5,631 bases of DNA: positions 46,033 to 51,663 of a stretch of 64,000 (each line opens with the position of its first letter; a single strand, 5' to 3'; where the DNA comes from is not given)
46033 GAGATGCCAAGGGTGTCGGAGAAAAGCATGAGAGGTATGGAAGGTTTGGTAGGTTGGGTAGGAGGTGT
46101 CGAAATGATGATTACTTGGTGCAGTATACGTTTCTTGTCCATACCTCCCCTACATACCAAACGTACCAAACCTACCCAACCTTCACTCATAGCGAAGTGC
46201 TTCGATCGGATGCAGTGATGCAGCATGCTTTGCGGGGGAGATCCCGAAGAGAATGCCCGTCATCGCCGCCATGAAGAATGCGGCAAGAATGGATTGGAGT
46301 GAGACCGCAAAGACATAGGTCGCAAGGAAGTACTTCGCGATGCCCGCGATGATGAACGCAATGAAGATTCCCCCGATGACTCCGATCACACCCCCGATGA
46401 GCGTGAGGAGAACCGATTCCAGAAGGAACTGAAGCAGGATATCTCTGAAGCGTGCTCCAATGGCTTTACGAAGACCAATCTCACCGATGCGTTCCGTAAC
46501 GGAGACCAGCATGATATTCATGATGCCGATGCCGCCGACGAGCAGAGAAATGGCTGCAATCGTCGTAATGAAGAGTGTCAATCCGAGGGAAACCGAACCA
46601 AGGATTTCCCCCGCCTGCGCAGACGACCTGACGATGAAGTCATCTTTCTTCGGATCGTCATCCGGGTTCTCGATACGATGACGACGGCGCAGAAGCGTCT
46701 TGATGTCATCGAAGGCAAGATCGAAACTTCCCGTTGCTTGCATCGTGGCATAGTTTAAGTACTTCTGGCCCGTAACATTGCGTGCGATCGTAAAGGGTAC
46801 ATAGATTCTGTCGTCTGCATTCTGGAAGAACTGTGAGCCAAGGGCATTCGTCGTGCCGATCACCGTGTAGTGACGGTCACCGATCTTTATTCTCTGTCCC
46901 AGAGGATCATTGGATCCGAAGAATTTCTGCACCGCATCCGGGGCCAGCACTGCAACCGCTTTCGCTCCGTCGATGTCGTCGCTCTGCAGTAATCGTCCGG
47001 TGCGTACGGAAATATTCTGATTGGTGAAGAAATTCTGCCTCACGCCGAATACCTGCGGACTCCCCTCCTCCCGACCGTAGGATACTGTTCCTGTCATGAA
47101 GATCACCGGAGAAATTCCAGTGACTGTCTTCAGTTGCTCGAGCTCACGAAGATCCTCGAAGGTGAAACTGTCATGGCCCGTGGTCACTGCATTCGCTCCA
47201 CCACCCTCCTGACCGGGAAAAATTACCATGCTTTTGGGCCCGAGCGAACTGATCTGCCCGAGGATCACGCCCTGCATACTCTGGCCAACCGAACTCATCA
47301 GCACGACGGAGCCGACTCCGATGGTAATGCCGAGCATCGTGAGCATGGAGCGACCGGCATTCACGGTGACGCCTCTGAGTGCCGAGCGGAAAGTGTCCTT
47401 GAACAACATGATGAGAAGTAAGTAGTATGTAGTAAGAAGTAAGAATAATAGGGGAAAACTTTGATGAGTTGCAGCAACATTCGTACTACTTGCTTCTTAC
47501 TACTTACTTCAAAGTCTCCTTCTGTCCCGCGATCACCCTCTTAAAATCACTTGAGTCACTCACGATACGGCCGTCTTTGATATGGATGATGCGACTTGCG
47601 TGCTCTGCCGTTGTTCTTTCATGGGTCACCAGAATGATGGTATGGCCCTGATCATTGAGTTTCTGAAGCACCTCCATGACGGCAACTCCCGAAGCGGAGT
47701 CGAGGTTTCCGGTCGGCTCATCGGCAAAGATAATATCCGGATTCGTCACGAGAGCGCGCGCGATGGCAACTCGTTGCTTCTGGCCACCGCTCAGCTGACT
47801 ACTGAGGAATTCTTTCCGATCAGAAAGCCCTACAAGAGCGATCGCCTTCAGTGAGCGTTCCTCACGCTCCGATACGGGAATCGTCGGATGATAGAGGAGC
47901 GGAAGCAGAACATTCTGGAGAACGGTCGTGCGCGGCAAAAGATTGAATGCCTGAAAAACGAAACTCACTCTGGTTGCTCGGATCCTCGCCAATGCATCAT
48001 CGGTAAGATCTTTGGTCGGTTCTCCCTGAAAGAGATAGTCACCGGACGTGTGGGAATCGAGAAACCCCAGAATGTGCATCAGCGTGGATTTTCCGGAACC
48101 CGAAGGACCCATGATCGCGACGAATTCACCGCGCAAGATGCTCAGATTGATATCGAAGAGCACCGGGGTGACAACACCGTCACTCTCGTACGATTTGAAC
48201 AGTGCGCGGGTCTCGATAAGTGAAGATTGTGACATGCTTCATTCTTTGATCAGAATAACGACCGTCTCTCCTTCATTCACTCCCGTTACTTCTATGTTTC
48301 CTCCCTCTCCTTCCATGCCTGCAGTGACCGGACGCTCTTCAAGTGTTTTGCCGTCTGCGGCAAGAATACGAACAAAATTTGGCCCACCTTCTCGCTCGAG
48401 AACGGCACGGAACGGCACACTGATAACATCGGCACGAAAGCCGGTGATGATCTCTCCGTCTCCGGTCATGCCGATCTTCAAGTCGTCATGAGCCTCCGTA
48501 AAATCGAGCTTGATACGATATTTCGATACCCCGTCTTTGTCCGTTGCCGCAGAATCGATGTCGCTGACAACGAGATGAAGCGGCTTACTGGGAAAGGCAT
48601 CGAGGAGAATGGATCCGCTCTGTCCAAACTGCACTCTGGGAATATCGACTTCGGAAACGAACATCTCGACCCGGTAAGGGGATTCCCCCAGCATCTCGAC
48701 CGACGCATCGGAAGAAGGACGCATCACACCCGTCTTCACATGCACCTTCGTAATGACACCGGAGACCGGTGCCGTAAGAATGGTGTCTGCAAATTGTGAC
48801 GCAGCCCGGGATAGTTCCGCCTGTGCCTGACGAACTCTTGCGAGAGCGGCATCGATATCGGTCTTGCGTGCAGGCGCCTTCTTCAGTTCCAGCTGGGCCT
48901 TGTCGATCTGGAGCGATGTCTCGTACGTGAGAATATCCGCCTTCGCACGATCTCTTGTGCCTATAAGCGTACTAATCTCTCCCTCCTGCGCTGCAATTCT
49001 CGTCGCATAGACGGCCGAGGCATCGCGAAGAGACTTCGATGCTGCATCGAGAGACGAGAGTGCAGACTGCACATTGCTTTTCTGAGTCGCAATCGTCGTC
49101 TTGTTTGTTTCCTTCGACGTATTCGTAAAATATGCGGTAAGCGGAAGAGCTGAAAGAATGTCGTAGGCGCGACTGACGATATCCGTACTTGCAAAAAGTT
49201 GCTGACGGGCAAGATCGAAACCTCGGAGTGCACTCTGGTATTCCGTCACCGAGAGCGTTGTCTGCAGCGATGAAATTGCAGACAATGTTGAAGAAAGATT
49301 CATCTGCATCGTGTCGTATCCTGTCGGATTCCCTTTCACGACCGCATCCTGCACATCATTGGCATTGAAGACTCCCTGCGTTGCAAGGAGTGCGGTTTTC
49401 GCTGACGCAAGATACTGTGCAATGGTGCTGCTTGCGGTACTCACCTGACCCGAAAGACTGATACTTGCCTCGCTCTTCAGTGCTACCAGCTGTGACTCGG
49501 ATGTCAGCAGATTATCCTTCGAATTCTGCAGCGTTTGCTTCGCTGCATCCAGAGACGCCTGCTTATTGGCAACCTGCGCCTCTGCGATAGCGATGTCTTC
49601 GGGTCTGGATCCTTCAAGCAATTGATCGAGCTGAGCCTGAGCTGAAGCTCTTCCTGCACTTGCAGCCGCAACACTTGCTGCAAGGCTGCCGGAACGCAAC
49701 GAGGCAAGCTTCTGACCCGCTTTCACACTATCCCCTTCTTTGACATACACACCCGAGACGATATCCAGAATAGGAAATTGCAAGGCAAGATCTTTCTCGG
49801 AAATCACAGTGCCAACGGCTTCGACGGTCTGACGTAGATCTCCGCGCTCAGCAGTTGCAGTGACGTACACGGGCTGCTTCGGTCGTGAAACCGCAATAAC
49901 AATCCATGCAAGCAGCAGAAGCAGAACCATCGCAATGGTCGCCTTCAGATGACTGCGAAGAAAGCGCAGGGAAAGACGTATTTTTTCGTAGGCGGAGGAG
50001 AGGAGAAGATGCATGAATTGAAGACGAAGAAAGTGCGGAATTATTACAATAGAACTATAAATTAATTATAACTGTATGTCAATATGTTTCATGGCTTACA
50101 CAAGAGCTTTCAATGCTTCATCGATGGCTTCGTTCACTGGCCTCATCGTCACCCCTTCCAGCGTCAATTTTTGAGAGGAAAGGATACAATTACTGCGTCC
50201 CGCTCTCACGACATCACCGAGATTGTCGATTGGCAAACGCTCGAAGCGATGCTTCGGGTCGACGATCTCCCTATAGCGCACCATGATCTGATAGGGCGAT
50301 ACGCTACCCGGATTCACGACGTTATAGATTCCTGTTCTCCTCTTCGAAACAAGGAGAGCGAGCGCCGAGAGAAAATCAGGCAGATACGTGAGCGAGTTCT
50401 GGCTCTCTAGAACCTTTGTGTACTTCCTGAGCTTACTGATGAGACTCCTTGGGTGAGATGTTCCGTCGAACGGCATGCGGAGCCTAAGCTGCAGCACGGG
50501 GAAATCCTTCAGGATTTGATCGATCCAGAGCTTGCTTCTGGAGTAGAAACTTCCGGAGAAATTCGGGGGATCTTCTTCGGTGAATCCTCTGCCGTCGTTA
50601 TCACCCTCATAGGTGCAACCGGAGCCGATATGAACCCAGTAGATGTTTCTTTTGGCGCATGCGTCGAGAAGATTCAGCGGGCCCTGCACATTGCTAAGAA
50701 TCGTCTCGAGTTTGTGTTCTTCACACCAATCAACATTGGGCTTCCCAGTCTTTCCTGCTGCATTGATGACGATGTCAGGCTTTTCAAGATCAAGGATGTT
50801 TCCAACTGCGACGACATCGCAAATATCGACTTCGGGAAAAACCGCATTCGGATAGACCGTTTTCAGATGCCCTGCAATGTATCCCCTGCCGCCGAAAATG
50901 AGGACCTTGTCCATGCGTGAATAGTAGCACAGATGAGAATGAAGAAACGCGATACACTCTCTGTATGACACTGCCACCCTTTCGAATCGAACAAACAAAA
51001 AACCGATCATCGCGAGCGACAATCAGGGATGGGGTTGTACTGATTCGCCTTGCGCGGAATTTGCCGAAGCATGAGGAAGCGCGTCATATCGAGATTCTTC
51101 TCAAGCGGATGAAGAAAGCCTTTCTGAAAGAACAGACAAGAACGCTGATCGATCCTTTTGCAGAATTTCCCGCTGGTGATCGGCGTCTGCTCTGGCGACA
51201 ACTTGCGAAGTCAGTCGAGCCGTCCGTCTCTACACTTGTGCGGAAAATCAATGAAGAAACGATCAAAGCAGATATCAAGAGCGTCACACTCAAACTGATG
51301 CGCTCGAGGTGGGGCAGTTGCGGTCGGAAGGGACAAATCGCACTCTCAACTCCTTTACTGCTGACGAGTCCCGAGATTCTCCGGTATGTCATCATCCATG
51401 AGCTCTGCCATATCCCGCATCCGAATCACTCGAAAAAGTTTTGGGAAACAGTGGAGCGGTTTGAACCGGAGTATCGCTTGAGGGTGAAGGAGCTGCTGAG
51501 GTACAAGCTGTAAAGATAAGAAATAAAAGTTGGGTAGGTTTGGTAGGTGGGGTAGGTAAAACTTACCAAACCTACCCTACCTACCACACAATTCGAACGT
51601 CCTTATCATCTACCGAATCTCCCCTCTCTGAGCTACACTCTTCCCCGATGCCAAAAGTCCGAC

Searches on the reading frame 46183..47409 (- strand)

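Call 58: search_protein_families(library=pfam, proteins=[window:46183-47409:-], max_evalue=0.001)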
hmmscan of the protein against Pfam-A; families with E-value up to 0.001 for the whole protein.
window:46183-47409:- (408 aa): 2 families
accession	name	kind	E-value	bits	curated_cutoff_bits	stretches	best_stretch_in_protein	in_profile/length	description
PF12704.14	MacB_PCD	-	2.5e-38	132.9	27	1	21-226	1-192/207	MacB-like periplasmic core domain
PF02687.27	FtsX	-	5.7e-19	68.8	25.5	1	283-401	2-120/120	FtsX-like permease C-terminal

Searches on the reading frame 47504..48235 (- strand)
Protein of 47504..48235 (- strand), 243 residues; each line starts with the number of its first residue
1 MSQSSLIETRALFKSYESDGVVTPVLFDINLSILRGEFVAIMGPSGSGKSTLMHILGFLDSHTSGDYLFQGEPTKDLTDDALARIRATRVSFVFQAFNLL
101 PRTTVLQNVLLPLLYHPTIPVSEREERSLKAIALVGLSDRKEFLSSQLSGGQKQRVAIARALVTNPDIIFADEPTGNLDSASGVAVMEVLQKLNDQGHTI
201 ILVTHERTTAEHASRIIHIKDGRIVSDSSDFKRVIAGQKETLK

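Call 58: search_protein_families(library=pfam, proteins=[window:47504-48235:-], max_evalue=0.001)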
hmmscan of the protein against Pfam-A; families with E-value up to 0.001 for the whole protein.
window:47504-48235:- (243 aa): 4 families
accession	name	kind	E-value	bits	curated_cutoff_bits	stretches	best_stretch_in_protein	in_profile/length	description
PF00005.33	ABC_tran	-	3.1e-32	112.5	25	1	27-175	2-136/137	ABC transporter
PF02463.25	SMC_N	-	1.4e-08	34.9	40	1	35-220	23-212/220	RecF/RecN/SMC N terminal domain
PF13304.12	AAA_21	-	3.7e-08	34.2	27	0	38-69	1-35/304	AAA domain, putative AbiEii toxin, Type IV TA system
PF13555.12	AAA_29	-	0.00099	19.3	27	0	36-53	23-39/61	P-loop containing region of AAA domain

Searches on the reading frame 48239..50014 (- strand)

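Call 59: search_protein_families(library=pfam, proteins=[window:48239-50014:-], max_evalue=0.001)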
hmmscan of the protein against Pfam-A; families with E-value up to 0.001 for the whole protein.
window:48239-50014:- (591 aa): 4 families
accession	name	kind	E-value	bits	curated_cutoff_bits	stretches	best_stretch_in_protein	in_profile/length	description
PF16576.10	HlyD_D23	-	1.2e-11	44.8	30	1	391-516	83-212/214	Barrel-sandwich domain of CusB or HlyD membrane-fusion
PF13437.12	HlyD_3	-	1.7e-11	45.2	22.2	1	413-511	2-102/106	HlyD family secretion protein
PF13533.13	Biotin_lipoyl_2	-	5.3e-08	32.9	29.8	1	87-106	12-31/32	Biotin-lipoyl like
PF00364.28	Biotin_lipoyl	-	4.5e-05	23.6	22.1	0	87-121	17-51/73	Biotin-requiring enzyme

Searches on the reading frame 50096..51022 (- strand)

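Call 59: search_protein_families(library=pfam, proteins=[window:50096-51022:-], max_evalue=0.001)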
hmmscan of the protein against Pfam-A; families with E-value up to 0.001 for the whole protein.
window:50096-51022:- (308 aa): 3 families
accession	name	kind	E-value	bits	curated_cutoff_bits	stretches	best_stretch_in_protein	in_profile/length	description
PF01370.27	Epimerase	-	2.2e-16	60.4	20.9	1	61-173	44-155/240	NAD dependent epimerase/dehydratase family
PF04321.23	RmlD_sub_bind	-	8.5e-14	51.7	27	1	39-305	2-283/287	RmlD substrate binding domain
PF16363.11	GDP_Man_Dehyd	-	4.5e-07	30.1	27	1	57-174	51-167/332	GDP-mannose 4,6 dehydratase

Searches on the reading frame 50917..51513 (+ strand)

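Call 59: search_protein_families(library=pfam, proteins=[window:50917-51513:+], max_evalue=0.001)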
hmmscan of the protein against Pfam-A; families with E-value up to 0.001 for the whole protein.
window:50917-51513:+ (198 aa): 3 families
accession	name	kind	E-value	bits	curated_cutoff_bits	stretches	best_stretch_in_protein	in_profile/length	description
PF01863.23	YgjP-like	-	1.4e-32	113.9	26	1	75-193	87-204/207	YgjP-like, metallopeptidase domain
PF08325.16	WLM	-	2.2e-05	25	26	1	156-186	84-114/190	WLM domain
PF10263.15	SprT-like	-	3.2e-05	24.2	25.6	1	110-166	7-72/108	SprT-like family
